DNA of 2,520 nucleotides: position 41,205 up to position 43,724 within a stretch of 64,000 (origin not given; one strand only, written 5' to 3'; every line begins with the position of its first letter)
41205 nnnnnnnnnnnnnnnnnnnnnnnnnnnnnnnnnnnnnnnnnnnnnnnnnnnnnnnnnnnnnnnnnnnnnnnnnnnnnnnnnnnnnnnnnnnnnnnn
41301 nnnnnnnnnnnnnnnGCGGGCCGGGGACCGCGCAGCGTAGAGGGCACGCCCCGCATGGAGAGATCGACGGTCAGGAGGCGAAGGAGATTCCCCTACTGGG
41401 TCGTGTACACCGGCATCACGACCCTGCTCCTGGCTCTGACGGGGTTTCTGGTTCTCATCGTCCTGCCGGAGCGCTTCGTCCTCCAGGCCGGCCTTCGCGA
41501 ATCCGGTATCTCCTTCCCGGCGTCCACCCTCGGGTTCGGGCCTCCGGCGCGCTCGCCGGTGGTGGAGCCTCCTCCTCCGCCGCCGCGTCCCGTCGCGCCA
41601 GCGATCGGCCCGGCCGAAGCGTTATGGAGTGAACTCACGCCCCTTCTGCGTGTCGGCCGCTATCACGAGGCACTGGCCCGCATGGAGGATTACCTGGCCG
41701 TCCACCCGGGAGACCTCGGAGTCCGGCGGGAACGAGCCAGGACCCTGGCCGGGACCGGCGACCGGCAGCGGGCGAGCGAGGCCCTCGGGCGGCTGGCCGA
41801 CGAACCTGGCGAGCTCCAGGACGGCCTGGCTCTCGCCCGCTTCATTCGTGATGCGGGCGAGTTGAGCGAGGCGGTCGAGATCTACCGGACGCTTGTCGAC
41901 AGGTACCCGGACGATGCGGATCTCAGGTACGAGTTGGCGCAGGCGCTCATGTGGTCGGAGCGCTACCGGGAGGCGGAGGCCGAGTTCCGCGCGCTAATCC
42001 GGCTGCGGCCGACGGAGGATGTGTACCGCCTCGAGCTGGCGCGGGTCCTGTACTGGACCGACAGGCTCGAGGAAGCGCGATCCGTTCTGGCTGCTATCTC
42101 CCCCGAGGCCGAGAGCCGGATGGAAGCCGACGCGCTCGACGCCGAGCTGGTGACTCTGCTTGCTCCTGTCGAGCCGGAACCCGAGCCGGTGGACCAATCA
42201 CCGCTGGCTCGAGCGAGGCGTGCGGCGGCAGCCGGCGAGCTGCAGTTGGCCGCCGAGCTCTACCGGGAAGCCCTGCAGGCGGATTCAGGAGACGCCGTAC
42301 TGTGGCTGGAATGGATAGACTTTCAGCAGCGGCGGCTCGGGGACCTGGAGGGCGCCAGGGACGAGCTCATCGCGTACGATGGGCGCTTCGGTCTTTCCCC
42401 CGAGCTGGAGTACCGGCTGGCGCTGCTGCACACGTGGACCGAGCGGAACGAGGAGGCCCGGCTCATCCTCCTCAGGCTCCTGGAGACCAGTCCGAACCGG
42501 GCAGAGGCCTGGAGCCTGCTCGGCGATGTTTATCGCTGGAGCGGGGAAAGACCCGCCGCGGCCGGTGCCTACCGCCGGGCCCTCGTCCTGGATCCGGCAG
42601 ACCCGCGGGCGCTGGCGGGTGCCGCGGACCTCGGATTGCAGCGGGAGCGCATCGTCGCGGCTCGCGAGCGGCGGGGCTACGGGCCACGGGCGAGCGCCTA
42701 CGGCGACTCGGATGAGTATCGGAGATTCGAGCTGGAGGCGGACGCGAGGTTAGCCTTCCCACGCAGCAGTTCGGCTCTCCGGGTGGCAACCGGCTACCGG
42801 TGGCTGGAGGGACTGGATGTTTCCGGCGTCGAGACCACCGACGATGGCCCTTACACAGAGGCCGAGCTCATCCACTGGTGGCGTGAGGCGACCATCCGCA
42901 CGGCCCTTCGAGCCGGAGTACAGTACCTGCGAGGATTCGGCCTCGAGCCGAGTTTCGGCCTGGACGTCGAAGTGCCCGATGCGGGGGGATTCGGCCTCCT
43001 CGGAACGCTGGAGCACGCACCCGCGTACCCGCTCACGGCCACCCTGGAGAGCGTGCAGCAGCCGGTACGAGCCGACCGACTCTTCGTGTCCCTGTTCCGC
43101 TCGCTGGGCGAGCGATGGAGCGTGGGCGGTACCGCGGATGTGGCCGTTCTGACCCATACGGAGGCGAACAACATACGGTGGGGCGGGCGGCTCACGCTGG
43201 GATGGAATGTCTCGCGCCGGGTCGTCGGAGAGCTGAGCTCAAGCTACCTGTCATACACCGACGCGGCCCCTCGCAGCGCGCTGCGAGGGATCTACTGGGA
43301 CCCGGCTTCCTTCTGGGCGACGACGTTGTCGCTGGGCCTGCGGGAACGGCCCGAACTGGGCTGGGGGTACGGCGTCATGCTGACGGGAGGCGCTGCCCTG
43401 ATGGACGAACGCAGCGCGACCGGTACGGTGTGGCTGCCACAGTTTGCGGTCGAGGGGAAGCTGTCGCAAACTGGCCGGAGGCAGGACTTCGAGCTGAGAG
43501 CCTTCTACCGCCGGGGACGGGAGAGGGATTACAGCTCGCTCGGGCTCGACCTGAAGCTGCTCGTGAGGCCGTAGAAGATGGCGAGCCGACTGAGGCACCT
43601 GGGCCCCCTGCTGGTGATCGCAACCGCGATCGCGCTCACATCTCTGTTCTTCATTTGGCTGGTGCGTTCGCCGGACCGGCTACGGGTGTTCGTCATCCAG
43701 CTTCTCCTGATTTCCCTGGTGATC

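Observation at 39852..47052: PNAG-like exopolysaccharide locus with non-canonical gene content and order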

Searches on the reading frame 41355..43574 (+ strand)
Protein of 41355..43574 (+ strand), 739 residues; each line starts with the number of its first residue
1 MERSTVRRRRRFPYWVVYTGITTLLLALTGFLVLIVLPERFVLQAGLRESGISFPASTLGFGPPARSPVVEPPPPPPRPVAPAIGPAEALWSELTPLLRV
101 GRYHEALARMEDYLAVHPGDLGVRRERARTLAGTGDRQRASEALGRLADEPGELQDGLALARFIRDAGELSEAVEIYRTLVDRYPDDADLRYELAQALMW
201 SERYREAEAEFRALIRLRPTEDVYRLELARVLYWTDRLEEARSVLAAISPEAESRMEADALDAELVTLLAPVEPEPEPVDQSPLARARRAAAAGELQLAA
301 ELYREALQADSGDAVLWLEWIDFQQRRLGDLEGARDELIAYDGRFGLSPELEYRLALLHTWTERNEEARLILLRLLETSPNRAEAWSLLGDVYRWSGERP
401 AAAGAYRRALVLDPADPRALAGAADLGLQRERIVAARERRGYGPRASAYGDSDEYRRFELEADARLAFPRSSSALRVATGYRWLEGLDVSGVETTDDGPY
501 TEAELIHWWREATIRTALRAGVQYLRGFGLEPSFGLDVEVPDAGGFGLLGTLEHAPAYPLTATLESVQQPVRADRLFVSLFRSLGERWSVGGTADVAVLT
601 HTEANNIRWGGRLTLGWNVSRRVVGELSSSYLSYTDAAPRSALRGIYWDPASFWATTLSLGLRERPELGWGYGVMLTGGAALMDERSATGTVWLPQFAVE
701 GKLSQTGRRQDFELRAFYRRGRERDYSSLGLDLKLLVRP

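Call 3: search_protein_families(library=pfam, proteins=[window:41355-43574:+], max_evalue=0.01)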
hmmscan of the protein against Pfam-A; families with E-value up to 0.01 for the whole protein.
window:41355-43574:+ (739 aa): 21 families
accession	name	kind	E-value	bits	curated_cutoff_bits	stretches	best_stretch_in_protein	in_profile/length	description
PF14559.12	TPR_19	-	1.2e-26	93.2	25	4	166-226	3-64/68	Tetratricopeptide repeat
PF13428.12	TPR_14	-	3e-19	68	23.5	3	158-197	5-44/44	Tetratricopeptide repeat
PF24575.1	TPR_Slam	-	1.1e-13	52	35.2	1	159-211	52-104/104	Surface lipoprotein assembly modifier, N-terminal TPR repeats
PF07719.23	TPR_2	-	5.2e-12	45.3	27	2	383-415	1-33/34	Tetratricopeptide repeat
PF13432.12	TPR_16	-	8.1e-12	45.8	32.7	2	165-220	8-63/65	Tetratricopeptide repeat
PF13414.12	TPR_11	-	3.4e-10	39.9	26.8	1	390-420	1-31/42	TPR repeat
PF00515.34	TPR_1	-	3.9e-08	33.2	27.8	1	383-414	1-32/34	Tetratricopeptide repeat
PF13431.12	TPR_17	-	6.1e-08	32.8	24.4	0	177-199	2-24/34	Tetratricopeptide repeat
PF23914.1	TPR_CcmH_CycH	-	1.2e-07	32.2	42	1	375-424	42-91/158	Cytochrome c-type biogenesis protein H TPR domain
PF20308.4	TPR-S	-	1.4e-07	32.5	27.6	0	348-409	17-85/102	Tetratricopeptide Repeats-Sensor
PF13181.12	TPR_8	-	3.5e-06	27.2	25.7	0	188-220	1-33/34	Tetratricopeptide repeat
PF13429.12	TPR_15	-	1.2e-05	25.4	26.2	0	382-421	145-184/280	Tetratricopeptide repeat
PF13174.12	TPR_6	-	1.8e-05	25.5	26.3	0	165-186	12-32/33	Tetratricopeptide repeat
PF14561.12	TPR_20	-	0.00016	22.3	25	0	177-216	11-50/90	Tetratricopeptide repeat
PF13176.12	TPR_7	-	0.00016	21.9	27.9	0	385-417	1-35/36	Tetratricopeptide repeat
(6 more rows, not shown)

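Call 4: search_protein_families(library=ncbifam, proteins=[window:41355-43574:+], max_evalue=0.01)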
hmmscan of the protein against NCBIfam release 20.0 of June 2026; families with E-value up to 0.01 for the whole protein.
window:41355-43574:+ (739 aa): 18 families
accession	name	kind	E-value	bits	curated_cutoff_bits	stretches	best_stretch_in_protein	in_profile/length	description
TIGR02917.1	PEP_TPR_lipo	equivalog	5.9e-19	67.5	312.2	2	103-243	515-656/899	XrtA/PEP-CTERM system TPR-repeat protein PrsT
NF040959.1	MamA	equivalog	5.1e-10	39.1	200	1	99-241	49-192/204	magnetosome protein MamA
TIGR03939.1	PGA_TPR_OMP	equivalog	8e-10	37.6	366.65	2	99-235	31-167/800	poly-beta-1,6 N-acetyl-D-glucosamine export porin PgaA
TIGR02552.1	LcrH_SycD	equivalog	1.3e-09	37.9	104.8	1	192-243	22-73/136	SycD/LcrH family type III secretion system chaperone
NF033920.0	C39_PA2778_fam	equivalog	4.8e-08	32.7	150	1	165-246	167-248/255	PA2778 family cysteine peptidase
NF047371.1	FlcA_CTERM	equivalog_domain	2.5e-07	29.6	300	1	157-259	192-301/646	periplasmic flagellar collar protein FlcA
TIGR02521.1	type_IV_pilW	equivalog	5.8e-07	29.3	154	0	365-419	47-101/234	type IV pilus biogenesis/stability protein PilW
NF008520.0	PRK11447.1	equivalog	2.1e-06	25.9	858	1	126-264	86-223/1157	cellulose synthase complex outer membrane protein BcsC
NF052415.1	T3SS_chap_SctY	equivalog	8.6e-06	26.2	70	0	168-246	20-101/106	type III secretion apparatus assembly chaperone SctY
NF052400.1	M48_BAM_BepA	equivalog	1.2e-05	24.3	570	1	153-309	308-455/483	beta-barrel assembly-enhancing protease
TIGR03302.1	OM_YfiO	subfamily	3.6e-05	23.4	81.4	0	101-186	84-147/239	outer membrane protein assembly factor BamD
NF033758.1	gliding_GltE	equivalog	3.6e-05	22.9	225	1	147-198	113-164/411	adventurous gliding motility TPR repeat lipoprotein GltE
NF011721.1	PRK15174.1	equivalog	4.4e-05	21.9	1200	0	96-153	293-350/656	Vi polysaccharide transport protein VexE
TIGR00540.1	TPR_hemY_coli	hypoth_equivalog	0.00022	20.1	142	1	166-243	304-380/385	heme biosynthesis-associated TPR protein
TIGR02795.1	tol_pal_ybgF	equivalog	0.00025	21.6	90.1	0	167-248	15-102/119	tol-pal system protein YbgF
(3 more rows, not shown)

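Call 14: find_homologous_proteins(query=window:41355-43574:+, max_evalue=0.001)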
Query window:41355-43574:+ (739 aa): 46 proteins with E <= 0.001 among 8000 candidates.
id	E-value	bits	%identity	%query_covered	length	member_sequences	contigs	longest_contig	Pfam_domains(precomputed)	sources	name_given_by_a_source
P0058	0.0e+0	1614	99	100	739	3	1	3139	PF13431.13,PF23914.2,PF13414.13,PF13428.13,PF14559.13,PF24575.2,PF00515.35,PF13432.13,PF13181.13,PF07719.24,PF13174.13,PF20308.5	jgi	jgi:Flp pilus assembly protein TadD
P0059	1.7e-205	703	50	99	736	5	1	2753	PF23914.2,PF13414.13,PF13176.13,PF13428.13,PF14559.13,PF24575.2,PF13371.13,PF00515.35,PF12895.14,PF13432.13,PF13181.13,PF07719.24,PF13174.13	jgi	-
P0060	7.7e-205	701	50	99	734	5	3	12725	PF14559.13,PF24575.2,PF13432.13,PF13428.13,PF13181.13,PF07719.24,PF13174.13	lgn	-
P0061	5.0e-204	698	50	99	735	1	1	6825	PF23914.2,PF13414.13,PF13176.13,PF13428.13,PF14559.13,PF24575.2,PF13371.13,PF00515.35,PF12895.14,PF13424.13,PF13432.13,PF13181.13,PF07719.24,PF13174.13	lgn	-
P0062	9.9e-204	697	50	99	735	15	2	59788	PF23914.2,PF13414.13,PF13176.13,PF13428.13,PF14559.13,PF24575.2,PF13371.13,PF00515.35,PF12895.14,PF13432.13,PF13181.13,PF07719.24,PF13174.13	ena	-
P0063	2.5e-202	693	49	99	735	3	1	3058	PF23914.2,PF13414.13,PF13176.13,PF13428.13,PF14559.13,PF24575.2,PF13371.13,PF12895.14,PF13424.13,PF13432.13,PF07719.24,PF13174.13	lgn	-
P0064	1.0e-201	691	48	99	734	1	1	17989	PF14559.13,PF24575.2,PF13176.13,PF13432.13,PF13428.13,PF07719.24,PF13174.13,PF20308.5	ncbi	-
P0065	1.7e-201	690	49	99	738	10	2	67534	PF14559.13,PF24575.2,PF13414.13,PF00515.35,PF12895.14,PF13432.13,PF13428.13,PF13181.13,PF14561.13,PF07719.24,PF13174.13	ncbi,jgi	jgi:tetratricopeptide (TPR) repeat protein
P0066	2.2e-200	686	50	99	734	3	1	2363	PF14559.13,PF24575.2,PF13432.13,PF13428.13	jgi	-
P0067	5.8e-200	685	49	99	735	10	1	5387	PF13431.13,PF23914.2,PF13414.13,PF13176.13,PF13428.13,PF14559.13,PF24575.2,PF13371.13,PF00515.35,PF12895.14,PF13424.13,PF13432.13,PF14561.13,PF07719.24,PF13174.13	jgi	jgi:tetratricopeptide (TPR) repeat protein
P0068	1.6e-198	680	48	99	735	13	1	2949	PF14559.13,PF24575.2,PF13431.13,PF23914.2,PF13414.13,PF12895.14,PF13176.13,PF13432.13,PF13428.13,PF07719.24,PF13174.13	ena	-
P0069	3.7e-198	679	49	99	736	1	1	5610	PF13431.13,PF09976.16,PF13428.13,PF14559.13,PF24575.2,PF00515.35,PF12895.14,PF13432.13,PF13181.13,PF14561.13,PF07719.24,PF13174.13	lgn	-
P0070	4.5e-191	656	49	99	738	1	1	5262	PF14559.13,PF24575.2,PF13432.13,PF13428.13,PF13429.13,PF14561.13,PF07719.24,PF13174.13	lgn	-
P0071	3.4e-172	593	45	99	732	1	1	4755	PF14559.13,PF13431.13,PF23914.2,PF13414.13,PF13371.13,PF00515.35,PF13176.13,PF13432.13,PF13428.13,PF13181.13,PF07719.24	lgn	-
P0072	2.7e-170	587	45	99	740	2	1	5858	PF14559.13,PF24575.2,PF13432.13,PF13428.13,PF13181.13,PF07719.24,PF13174.13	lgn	-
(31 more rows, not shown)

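Call 15: search_solved_structures(query=window:41355-43574:+, max_evalue=0.01)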
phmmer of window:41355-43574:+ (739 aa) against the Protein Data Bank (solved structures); distinct sequences matched with E-value up to 0.01: 68 (the best 60 are shown).
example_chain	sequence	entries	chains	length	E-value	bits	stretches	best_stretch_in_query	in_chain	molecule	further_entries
9qhb_A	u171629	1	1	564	4.8e-26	95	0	368-419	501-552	Engineered tetratricopeptide repeat protein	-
7ntf_A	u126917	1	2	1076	1.6e-17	66.8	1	329-415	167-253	Isoform 1 of UDP-N-acetylglucosamine--peptide N-acetylglucosaminyltransferase 110 kDa subu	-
7yea_A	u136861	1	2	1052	2e-17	66.5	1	294-415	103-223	UDP-N-acetylglucosamine--peptide N-acetylglucosaminyltransferase 110 kDa subunit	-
7yeh_B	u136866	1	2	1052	2e-17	66.5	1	296-415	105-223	UDP-N-acetylglucosamine--peptide N-acetylglucosaminyltransferase 110 kDa subunit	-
1w3b_A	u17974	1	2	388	1.4e-16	63.7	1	329-415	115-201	UDP-N-ACETYLGLUCOSAMINE--PEPTIDE N-ACETYLGLUCOSAMINYLTRANSFERASE 110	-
6eou_A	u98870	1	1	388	1.8e-16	63.3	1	329-415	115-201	UDP-N-acetylglucosamine--peptide N-acetylglucosaminyltransferase 110 kDa subunit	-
7obi_A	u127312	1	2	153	7.8e-16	61.2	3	374-423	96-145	CTPR-rv4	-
8bu0_A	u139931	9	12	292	2.7e-15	59.4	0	371-420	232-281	Consensus tetratricopeptide repeat protein | Crystal structure of an 8-repeat consensus TPR superhelix with Zinc. | Monomer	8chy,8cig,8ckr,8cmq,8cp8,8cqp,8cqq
9qhc_A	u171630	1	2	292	2.7e-14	56.1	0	368-419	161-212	Engineered tetratricopeptide repeat protein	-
9gzg_A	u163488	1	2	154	8.3e-10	41.3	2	372-420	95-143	Engineered CTPR protein with glutamic acids for conductivity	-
3kd7_A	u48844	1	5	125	1.8e-08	36.9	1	373-421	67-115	CTPR390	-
1na0_A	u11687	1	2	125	2.8e-08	36.3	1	372-420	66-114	designed protein CTPR3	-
8ump_A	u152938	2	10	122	3.8e-08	35.8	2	376-423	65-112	T33-ml35-redesigned-TPR-domain-fold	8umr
6b85_J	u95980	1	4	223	5.3e-08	35.3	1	294-416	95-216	TMHC4_R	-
6vfh_A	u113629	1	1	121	6.8e-08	35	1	373-421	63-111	T33_dn10A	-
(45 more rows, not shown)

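Call 43: predict_structure(alignment_id=A2)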
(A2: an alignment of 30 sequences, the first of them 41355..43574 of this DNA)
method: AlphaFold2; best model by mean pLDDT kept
length: 739 residues; sequences in the alignment: 30
mean_pLDDT: 87.2   pTM: 0.58
mean pLDDT of the five models: 87.2, 85.9, 84.5, 84.2, 83.8
residues with pLDDT >= 90: 527; 70-90: 130; 50-70: 21; < 50: 61
segments of 3 or more residues with pLDDT < 50: 1-10, 37-79, 272-278
pLDDT, mean of each block of 10 residues (from residue 1): 34 75 83 58 37 26 30 44 80 92 95 94 93 91 90 83 93 95 93 96 97 94 96 95 94 91 88 50 90 94 94 95 95 96 95 97 95 97 98 92 97 97 94 87 96 93 90 94 93 94 96 95 94 96 87 94 90 96 89 96 90 93 93 89 81 95 90 95 81 91 94 95 76 94
secondary structure, 60 per line:
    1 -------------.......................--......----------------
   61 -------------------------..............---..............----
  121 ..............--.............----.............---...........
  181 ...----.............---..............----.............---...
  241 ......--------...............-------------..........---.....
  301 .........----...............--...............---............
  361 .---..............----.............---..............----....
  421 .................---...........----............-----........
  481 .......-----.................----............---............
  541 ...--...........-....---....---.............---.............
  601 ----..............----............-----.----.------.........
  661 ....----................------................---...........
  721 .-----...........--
elements in order (helices of 4 or more, strands of 3 or more residues): H14-36 H39-44 H86-99 H103-116 H121-134 H137-149 H154-166 H170-183 H188-200 H204-217 H222-234 H238-246 H255-269 H283-292 H296-309 H314-328 H331-345 H349-361 H365-378 H383-395 H399-412 H417-437 E441-451 E456-467 E473-487 E493-509 E514-525 E529-543 E546-556 H558-561 H565-568 E572-584 E588-600 E605-618 E623-634 E652-664 E669-684 E691-706 E710-721 E727-737

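Call 47: fold_search(model_id=the predicted structure, library=pdb)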
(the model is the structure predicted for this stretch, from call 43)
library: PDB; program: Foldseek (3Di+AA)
matches with E <= 10: 1623; with E <= 0.001: 602
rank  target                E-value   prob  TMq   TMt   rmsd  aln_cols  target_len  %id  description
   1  9b8a                  1.9e-14  1.00  0.34  0.43  13.2       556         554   13  Cryo-EM structure of E. coli cellulose synthase subunit C (released 2025-02-19)
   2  9b8h_A                4.3e-13  1.00  0.33  0.41  16.5       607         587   14  Cryo-EM structure of E. coli cellulose synthase subunit C with cellotetraose (released 2025-02-19)
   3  1w3b_A                3.7e-12  1.00  0.20  0.36  22.1       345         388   18  The superhelical TPR domain of O-linked GlcNAc transferase reveals structural similarities to importin alpha. (released 2004-09-09)
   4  8chy                  5.1e-12  1.00  0.18  0.45  19.4       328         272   20  Crystal structure of an 8-repeat consensus TPR superhelix with Zinc. (released 2024-02-21)
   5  6eou                  7.4e-12  1.00  0.20  0.40  21.8       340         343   18  O-GlcNAc transferase TPR domain with the intellectual disability associated mutation L254F (released 2018-05-09)
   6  9qhb                  2.1e-11  1.00  0.18  0.45  19.2       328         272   20  Crystal structure of 16-repeat CTPR protein with eliminated coordination sites (released 2025-10-22)
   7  7y4i_A                2.7e-11  1.00  0.19  0.18  32.8       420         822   17  Crystal structure of SPINDLY in complex with GDP (released 2022-12-07)
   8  1w3b_B                3.5e-11  1.00  0.20  0.35  24.5       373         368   20  The superhelical TPR domain of O-linked GlcNAc transferase reveals structural similarities to importin alpha. (released 2004-09-09)
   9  7ntf_A                4.8e-11  1.00  0.23  0.19  23.5       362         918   20  Cryo-EM structure of unliganded O-GlcNAc transferase (released 2021-11-17)
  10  8dtg_A                4.8e-11  1.00  0.20  0.19  25.9       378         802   16  Cryo-EM structure of Arabidopsis SPY alternative conformation 1 (released 2023-03-08)
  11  8dtf_A                5.5e-11  1.00  0.20  0.18  26.1       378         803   16  Cryo-EM structure of the full length Arabidopsis SPY with complete TPRs (released 2023-03-08)
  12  9qhc_B                9.3e-11  1.00  0.19  0.47  18.1       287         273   22  Crystal structure of 8-repeat CTPR protein with eliminated coordination sites (released 2025-10-22)
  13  7yea_A                1.6e-10  1.00  0.21  0.16  25.4       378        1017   19  Human O-GlcNAc transferase Dimer (released 2023-07-12)
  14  6vbv_4                2.3e-10  1.00  0.22  0.39  24.4       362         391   16  Structure of the bovine BBSome:ARL6:GTP complex (released 2020-01-29)
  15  7y4i_B                2.7e-10  1.00  0.19  0.17  31.9       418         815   16  Crystal structure of SPINDLY in complex with GDP (released 2022-12-07)
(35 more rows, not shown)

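Call 79: search_protein_families(library=padloc, proteins=[window:41355-43574:+], max_evalue=0.001)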
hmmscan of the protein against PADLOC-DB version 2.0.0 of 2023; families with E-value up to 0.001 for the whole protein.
window:41355-43574:+ (739 aa): 1 family
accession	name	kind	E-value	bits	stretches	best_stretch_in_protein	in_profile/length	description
PDLC04488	PDC-M16B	-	0.00073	16.3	0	351-411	264-323/634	-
